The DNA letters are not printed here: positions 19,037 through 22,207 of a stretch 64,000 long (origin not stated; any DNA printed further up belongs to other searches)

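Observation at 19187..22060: Catalytically dead GH2-like ectodomain fused to a multi-pass membrane domain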

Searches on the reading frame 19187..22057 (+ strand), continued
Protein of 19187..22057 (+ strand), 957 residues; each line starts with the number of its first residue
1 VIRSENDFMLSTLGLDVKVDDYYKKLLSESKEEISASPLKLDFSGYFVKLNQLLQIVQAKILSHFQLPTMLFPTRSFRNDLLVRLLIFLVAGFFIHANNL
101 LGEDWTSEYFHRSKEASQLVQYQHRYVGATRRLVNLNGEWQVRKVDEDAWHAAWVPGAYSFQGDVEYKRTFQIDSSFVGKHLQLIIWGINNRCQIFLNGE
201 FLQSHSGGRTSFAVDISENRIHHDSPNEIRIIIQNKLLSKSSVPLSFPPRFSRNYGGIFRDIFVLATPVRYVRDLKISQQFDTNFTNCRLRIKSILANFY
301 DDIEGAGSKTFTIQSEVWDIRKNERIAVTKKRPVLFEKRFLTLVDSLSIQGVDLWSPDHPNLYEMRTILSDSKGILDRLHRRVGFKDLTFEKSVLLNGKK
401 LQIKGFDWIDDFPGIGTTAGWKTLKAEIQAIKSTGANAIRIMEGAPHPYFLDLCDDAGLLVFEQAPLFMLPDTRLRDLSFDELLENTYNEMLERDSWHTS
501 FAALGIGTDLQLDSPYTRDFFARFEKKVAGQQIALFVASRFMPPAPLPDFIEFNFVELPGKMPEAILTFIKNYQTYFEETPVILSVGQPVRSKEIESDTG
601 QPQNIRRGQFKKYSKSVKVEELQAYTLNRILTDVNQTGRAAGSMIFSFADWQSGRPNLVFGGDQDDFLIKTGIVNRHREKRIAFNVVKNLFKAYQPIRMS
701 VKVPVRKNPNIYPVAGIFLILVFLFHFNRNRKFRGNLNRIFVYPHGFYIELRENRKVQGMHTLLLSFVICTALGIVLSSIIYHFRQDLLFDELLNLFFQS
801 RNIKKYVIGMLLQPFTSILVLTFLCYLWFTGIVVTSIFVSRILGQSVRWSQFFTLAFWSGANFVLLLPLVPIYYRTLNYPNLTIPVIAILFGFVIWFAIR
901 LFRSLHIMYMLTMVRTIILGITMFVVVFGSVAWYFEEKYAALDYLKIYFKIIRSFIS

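Call 46: search_protein_families(library=pfam, proteins=[P0003, P0006, P0012, P0024], max_evalue=10)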
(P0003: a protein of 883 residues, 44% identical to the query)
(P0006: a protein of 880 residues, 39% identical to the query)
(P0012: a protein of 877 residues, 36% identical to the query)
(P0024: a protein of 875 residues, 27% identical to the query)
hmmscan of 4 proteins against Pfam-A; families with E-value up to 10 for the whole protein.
P0003 (883 aa): 5 families
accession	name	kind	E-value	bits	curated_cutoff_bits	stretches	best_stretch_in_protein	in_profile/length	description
PF00703.27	Glyco_hydro_2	-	5.6e-11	43.6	23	1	227-313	25-109/109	Glycosyl hydrolases family 2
PF02837.24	Glyco_hydro_2_N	-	5.1e-10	40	28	1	57-193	31-167/169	Glycosyl hydrolases family 2, sugar binding domain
PF02836.23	Glyco_hydro_2_C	-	6.2e-10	39.1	21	1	320-429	7-128/302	Glycosyl hydrolases family 2, TIM barrel domain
PF04893.22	Yip1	-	1e-05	25.9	28.6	1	663-850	2-166/173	Yip1 domain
PF22666.2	Glyco_hydro_2_N2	-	0.0045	17.5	27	1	90-131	49-91/167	Glycosyl hydrolase 2 galactose-binding domain-like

P0006 (880 aa): 5 families
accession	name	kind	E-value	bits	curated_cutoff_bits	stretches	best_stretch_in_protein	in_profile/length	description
PF02836.23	Glyco_hydro_2_C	-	1.6e-11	44.4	21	1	317-438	1-134/302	Glycosyl hydrolases family 2, TIM barrel domain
PF00703.27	Glyco_hydro_2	-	3e-11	44.5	23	1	205-314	2-108/109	Glycosyl hydrolases family 2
PF02837.24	Glyco_hydro_2_N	-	2.9e-08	34.3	28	1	64-197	30-164/169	Glycosyl hydrolases family 2, sugar binding domain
PF04893.22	Yip1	-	8.2e-07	29.5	28.6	1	663-857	2-172/173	Yip1 domain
PF22666.2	Glyco_hydro_2_N2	-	0.00042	20.9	27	1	98-176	49-126/167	Glycosyl hydrolase 2 galactose-binding domain-like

P0012 (877 aa): 6 families
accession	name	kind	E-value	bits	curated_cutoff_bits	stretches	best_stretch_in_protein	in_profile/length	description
PF02836.23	Glyco_hydro_2_C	-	2.2e-16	60.3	21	1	313-434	2-135/302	Glycosyl hydrolases family 2, TIM barrel domain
PF02837.24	Glyco_hydro_2_N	-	2.9e-10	40.8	28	1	52-189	27-165/169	Glycosyl hydrolases family 2, sugar binding domain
PF04893.22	Yip1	-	2.7e-08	34.3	28.6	1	662-854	3-171/173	Yip1 domain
PF00703.27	Glyco_hydro_2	-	4.7e-07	31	23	1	206-309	12-108/109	Glycosyl hydrolases family 2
PF22666.2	Glyco_hydro_2_N2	-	0.00012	22.6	27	1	89-161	49-120/167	Glycosyl hydrolase 2 galactose-binding domain-like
PF13364.12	BetaGal_ABD2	-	0.005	18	23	1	92-160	39-108/112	Beta-galactosidase second all-beta domain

P0024 (875 aa): 7 families
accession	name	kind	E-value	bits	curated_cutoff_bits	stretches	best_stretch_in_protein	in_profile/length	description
PF02836.23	Glyco_hydro_2_C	-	8.2e-26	91.3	21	1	323-607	2-294/302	Glycosyl hydrolases family 2, TIM barrel domain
PF00703.27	Glyco_hydro_2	-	2.1e-08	35.4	23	1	203-320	1-109/109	Glycosyl hydrolases family 2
PF04893.22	Yip1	-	1.6e-05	25.3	28.6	1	665-850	9-169/173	Yip1 domain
PF02837.24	Glyco_hydro_2_N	-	0.00016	22.1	28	1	92-201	62-169/169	Glycosyl hydrolases family 2, sugar binding domain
PF22666.2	Glyco_hydro_2_N2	-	0.046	14.2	27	1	97-169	50-120/167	Glycosyl hydrolase 2 galactose-binding domain-like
PF02533.20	PsbK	-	0.7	10.6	25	1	792-817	9-36/41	Photosystem II 4 kDa reaction centre component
PF06691.16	DUF1189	-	5.1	7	28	1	734-810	163-240/244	Protein of unknown function (DUF1189)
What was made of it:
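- The Yip1 match is near threshold, and the query alone does not reach it (call 46).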

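Call 48: find_encoding_contigs(protein=P0030, flank=6000, max_places=1)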
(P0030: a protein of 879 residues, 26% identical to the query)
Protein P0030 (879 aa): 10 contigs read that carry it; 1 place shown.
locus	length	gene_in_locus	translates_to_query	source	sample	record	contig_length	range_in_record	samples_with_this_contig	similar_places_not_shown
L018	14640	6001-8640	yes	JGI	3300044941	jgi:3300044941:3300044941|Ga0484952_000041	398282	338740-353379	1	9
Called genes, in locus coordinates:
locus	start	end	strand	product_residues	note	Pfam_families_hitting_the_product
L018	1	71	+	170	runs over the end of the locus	PF09335:VTT_dom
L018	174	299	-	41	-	-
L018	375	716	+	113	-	PF03091:CutA1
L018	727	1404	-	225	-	PF02190:LON_substr_bdg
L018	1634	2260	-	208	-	PF00081:Sod_Fe_N, PF02777:Sod_Fe_C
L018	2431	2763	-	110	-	PF00111:Fer2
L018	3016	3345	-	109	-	PF01883:FeS_assembly_P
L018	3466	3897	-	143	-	PF02657:SufE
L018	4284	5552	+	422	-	PF07690:MFS_1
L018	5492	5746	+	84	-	-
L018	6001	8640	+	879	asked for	PF02837:Glyco_hydro_2_N, PF00703:Glyco_hydro_2, PF02836:Glyco_hydro_2_C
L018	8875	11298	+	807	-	PF01578:Cytochrom_C_asm, PF16327:CcmF_C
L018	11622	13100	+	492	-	PF02878:PGM_PMM_I, PF02879:PGM_PMM_II, PF02880:PGM_PMM_III, PF00408:PGM_PMM_IV (weak)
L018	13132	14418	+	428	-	PF02481:DNA_processg_A, PF17782:WHD_DprA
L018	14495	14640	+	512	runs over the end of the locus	PF08245:Mur_ligase_M, PF02875:Mur_ligase_C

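Call 49: find_encoding_contigs(protein=P0035, flank=6000, max_places=1)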
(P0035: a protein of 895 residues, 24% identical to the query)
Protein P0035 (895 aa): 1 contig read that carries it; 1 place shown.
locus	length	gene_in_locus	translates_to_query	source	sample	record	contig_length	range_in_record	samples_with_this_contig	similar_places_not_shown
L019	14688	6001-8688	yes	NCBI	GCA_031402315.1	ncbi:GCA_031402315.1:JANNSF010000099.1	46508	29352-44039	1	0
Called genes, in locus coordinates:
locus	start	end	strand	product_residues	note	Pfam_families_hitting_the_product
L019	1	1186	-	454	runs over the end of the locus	PF04715:, PF00425:Chorismate_bind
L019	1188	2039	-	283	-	PF01063:Aminotran_4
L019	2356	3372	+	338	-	-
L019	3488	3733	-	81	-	-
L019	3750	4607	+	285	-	-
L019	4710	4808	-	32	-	-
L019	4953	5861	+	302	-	PF00491:Arginase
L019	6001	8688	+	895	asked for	PF00703:Glyco_hydro_2 (weak), PF02836:Glyco_hydro_2_C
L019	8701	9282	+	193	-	PF00156:Pribosyltran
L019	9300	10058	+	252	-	PF00753:Lactamase_B, PF23023:Anti-Pycsar_Apyc1, PF12706:Lactamase_B_2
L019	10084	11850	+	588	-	-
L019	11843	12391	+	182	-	PF02245:Pur_DNA_glyco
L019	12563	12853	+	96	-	PF05258:DciA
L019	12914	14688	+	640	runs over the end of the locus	PF02518:HATPase_c, PF00204:DNA_gyraseB, PF01751:Toprim, PF00986:DNA_gyraseB_C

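Call 50: find_encoding_contigs(protein=P0038, flank=6000, max_places=1)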
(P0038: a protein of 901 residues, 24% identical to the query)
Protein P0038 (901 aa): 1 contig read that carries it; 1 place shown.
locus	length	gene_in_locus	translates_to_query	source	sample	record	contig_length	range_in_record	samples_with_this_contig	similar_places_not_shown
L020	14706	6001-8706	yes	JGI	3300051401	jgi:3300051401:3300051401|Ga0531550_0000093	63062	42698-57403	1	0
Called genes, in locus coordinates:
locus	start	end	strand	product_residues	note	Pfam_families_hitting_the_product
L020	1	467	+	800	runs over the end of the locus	PF00082:Peptidase_S8, PF18962:Por_Secre_tail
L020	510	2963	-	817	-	PF12799:LRR_4, PF23598:LRR_14, PF23598:LRR_14, PF13855:LRR_8, PF13855:LRR_8, PF13855:LRR_8, PF23598:LRR_14, PF18962:Por_Secre_tail, +11 more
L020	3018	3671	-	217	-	-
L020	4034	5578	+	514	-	PF13541:ChlI, PF00493:MCM (faint), PF00158:Sigma54_activat (faint), PF01078:Mg_chelatase, PF07728:AAA_5, PF13335:Mg_chelatase_C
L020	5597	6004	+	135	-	PF01042:Ribonuc_L-PSP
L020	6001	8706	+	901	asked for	PF02837:Glyco_hydro_2_N (weak), PF00703:Glyco_hydro_2, PF02836:Glyco_hydro_2_C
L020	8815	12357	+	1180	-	PF02463:SMC_N, PF13175:AAA_15, PF13304:AAA_21 (weak), PF13476:AAA_23, PF13555:AAA_29 (weak), PF06470:SMC_hinge, PF13304:AAA_21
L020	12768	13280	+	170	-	-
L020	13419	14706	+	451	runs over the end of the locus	PF00364:Biotin_lipoyl, PF00198:2-oxoacid_dh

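Call 53: find_encoding_contigs(protein=P0002, flank=6000, max_places=1)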
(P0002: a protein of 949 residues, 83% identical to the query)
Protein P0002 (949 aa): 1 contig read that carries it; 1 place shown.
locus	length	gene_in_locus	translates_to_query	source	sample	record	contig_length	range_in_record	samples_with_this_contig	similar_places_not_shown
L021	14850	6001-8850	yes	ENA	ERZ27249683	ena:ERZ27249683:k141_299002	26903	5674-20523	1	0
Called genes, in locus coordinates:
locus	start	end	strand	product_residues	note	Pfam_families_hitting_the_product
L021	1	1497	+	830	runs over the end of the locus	PF02861:Clp_N, PF02861:Clp_N, PF00004:AAA, PF17871:AAA_lid_9, PF00004:AAA, PF07724:AAA_2, PF07728:AAA_5, PF10431:ClpB_D2-small, +9 more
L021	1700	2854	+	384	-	PF02463:SMC_N (weak), PF13175:AAA_15, PF13304:AAA_21 (weak)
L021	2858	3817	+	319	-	PF03576:Peptidase_S58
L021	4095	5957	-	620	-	PF03553:Na_H_antiporter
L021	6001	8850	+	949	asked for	PF02837:Glyco_hydro_2_N (weak), PF00703:Glyco_hydro_2, PF02836:Glyco_hydro_2_C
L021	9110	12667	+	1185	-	PF02463:SMC_N, PF13175:AAA_15, PF13304:AAA_21 (weak), PF13476:AAA_23, PF13555:AAA_29 (weak), PF06470:SMC_hinge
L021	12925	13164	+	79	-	PF13411:MerR_1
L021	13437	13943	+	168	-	PF01478:Peptidase_A24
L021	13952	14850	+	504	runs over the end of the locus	PF00512:HisKA, PF02518:HATPase_c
